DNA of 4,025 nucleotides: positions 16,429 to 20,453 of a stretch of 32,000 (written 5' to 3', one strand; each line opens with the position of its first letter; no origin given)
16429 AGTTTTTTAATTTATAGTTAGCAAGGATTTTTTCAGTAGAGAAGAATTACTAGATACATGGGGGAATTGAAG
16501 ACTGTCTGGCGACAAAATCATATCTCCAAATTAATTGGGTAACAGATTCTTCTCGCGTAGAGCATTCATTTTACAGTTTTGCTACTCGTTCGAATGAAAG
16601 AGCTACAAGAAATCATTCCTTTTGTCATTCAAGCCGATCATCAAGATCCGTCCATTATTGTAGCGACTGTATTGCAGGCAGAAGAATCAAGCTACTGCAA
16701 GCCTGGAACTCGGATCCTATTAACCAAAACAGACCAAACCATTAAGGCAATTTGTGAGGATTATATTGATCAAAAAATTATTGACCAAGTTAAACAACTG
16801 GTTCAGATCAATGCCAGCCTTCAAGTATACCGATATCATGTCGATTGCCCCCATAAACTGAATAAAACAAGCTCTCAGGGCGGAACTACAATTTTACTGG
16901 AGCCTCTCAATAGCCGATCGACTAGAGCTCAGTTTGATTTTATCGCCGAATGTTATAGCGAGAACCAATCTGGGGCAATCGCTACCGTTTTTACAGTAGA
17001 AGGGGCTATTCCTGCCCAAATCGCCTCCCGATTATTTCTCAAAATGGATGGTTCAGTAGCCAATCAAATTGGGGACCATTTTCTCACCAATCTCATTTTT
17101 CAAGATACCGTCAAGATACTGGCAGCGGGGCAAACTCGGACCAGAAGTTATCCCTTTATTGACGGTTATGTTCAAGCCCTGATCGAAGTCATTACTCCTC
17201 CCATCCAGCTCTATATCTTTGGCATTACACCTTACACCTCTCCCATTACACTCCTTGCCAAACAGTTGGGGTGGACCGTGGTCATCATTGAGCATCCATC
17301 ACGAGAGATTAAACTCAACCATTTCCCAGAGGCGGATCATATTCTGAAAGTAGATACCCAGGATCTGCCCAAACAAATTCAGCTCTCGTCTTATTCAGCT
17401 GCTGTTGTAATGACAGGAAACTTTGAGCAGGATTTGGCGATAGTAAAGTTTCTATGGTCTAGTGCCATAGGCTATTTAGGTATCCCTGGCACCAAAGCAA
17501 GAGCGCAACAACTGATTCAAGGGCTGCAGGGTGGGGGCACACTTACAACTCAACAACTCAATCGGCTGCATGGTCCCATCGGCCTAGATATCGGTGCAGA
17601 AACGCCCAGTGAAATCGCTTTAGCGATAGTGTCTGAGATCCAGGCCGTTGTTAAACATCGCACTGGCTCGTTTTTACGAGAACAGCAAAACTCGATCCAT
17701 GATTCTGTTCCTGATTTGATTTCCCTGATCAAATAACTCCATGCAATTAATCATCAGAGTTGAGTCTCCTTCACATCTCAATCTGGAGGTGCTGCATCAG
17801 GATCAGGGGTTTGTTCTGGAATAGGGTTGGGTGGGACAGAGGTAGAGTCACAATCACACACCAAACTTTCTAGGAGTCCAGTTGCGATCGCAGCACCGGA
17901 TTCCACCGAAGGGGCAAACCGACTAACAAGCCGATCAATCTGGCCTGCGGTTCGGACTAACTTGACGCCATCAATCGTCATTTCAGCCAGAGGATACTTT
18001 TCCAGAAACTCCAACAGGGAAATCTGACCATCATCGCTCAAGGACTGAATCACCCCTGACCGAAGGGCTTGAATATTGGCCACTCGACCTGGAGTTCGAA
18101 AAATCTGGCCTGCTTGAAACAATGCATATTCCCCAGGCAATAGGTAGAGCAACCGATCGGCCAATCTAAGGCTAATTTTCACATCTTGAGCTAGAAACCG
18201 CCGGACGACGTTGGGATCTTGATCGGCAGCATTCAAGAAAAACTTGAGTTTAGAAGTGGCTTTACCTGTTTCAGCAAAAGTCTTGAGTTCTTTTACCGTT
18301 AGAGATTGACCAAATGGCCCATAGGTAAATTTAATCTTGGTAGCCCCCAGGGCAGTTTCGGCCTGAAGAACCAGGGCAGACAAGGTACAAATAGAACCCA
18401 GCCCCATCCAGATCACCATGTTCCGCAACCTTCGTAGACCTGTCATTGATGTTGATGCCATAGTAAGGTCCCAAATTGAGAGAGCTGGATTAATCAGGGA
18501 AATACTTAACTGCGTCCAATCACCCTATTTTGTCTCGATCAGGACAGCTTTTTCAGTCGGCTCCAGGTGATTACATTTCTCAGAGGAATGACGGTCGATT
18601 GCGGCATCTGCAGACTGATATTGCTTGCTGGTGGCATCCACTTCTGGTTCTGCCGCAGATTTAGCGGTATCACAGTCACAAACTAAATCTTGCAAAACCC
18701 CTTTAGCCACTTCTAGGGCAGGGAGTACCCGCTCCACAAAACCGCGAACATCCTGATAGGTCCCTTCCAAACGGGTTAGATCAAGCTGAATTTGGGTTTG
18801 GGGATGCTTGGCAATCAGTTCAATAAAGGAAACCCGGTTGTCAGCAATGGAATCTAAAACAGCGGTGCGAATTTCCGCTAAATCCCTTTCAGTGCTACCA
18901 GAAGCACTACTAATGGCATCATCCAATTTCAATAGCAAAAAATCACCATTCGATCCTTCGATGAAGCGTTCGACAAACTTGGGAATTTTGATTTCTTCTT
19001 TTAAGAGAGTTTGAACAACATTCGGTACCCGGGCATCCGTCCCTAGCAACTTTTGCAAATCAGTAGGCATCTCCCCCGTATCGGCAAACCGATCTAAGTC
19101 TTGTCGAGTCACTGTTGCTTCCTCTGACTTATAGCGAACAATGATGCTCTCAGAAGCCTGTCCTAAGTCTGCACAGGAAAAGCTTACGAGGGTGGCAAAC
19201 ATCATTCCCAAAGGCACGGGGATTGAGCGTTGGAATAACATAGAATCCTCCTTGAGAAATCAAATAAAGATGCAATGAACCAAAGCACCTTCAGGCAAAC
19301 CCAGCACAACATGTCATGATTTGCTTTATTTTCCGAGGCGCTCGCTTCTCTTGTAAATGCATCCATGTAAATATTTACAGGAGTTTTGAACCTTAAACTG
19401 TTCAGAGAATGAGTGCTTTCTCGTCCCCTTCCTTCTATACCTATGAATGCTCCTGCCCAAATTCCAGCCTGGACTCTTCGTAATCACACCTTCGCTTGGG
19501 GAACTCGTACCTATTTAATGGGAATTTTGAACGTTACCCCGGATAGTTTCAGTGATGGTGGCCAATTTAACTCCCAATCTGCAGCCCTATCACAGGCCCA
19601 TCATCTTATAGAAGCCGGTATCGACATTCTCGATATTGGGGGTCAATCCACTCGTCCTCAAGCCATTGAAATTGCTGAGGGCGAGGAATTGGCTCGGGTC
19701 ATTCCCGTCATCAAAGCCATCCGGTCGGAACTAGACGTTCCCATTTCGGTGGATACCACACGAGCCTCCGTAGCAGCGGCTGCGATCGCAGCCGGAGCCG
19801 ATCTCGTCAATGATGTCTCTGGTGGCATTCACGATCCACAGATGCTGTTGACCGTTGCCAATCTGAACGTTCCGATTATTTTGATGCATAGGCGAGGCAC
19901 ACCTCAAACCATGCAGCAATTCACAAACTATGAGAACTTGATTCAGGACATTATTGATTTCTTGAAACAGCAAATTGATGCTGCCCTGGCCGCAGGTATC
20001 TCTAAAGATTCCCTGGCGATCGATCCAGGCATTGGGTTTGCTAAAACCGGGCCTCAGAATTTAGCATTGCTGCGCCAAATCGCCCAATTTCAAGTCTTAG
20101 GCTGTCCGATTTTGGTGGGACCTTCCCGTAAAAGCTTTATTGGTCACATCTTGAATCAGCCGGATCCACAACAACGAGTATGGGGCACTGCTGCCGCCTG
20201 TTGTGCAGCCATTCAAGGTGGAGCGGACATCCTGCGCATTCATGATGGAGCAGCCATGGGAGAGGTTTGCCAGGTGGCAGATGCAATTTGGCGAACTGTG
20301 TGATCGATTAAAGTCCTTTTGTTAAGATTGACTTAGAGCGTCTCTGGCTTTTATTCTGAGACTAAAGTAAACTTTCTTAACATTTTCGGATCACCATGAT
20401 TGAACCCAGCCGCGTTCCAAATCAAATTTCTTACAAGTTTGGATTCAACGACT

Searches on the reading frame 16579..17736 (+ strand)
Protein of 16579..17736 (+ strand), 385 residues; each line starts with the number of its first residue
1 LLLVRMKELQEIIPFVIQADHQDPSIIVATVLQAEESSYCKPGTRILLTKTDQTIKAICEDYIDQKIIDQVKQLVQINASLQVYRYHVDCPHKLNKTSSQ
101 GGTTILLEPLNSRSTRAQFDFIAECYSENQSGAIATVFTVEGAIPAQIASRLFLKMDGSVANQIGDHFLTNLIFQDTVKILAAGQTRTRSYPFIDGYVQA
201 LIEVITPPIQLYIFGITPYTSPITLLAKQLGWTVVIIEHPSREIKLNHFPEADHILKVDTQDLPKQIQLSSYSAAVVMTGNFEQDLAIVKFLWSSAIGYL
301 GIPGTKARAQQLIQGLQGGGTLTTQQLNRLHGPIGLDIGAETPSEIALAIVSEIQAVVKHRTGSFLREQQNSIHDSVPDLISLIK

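Call 7: search_protein_families(library=pfam, proteins=[window:16579-17736:+], max_evalue=0.01)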
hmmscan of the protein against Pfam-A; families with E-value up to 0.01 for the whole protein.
window:16579-17736:+ (385 aa): 2 families
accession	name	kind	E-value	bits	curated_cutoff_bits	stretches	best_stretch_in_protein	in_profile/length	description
PF13478.12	XdhC_C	-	1.7e-28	100.1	29.7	1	211-354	1-125/125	XdhC Rossmann domain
PF02625.21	XdhC_CoxI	-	5.7e-14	52.2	24.3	2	127-191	3-67/68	XdhC and CoxI family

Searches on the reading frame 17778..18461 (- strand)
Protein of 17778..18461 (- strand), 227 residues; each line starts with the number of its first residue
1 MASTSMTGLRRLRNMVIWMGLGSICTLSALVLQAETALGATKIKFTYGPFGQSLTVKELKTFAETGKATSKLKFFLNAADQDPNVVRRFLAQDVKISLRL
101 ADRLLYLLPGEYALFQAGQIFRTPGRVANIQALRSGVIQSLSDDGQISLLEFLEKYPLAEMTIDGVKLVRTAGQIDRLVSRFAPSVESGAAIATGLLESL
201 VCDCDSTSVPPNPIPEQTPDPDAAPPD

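Call 7: search_protein_families(library=pfam, proteins=[window:17778-18461:-], max_evalue=0.01)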
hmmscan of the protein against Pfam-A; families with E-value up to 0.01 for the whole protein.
window:17778-18461:- (227 aa): 1 family
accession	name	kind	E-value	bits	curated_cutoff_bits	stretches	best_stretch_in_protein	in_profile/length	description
PF07176.17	DUF1400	-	2.5e-34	118.7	23.4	1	40-164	2-127/127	Alpha/beta hydrolase of unknown function (DUF1400)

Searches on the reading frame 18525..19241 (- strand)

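Call 7: search_protein_families(library=pfam, proteins=[window:18525-19241:-], max_evalue=0.01)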
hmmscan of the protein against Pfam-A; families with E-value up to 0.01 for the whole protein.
window:18525-19241:- (238 aa): 1 family
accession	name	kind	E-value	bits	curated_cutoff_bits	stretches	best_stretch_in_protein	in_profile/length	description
PF07176.17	DUF1400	-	3.8e-22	79.4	23.4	1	29-154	1-127/127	Alpha/beta hydrolase of unknown function (DUF1400)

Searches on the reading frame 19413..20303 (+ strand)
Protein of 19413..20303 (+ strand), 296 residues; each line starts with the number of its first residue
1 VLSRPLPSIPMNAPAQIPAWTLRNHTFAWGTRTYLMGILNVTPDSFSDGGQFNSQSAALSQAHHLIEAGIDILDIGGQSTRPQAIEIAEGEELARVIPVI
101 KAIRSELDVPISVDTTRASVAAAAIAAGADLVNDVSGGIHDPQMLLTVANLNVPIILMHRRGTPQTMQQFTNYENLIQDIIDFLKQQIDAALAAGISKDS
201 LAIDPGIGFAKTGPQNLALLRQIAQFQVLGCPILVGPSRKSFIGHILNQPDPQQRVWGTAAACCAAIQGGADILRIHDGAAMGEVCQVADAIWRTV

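Call 7: search_protein_families(library=pfam, proteins=[window:19413-20303:+], max_evalue=0.01)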
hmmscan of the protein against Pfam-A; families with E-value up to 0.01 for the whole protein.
window:19413-20303:+ (296 aa): 1 family
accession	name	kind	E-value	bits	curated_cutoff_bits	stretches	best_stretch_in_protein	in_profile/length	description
PF00809.28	Pterin_bind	-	1e-86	291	25.5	1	36-277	1-244/244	Pterin binding enzyme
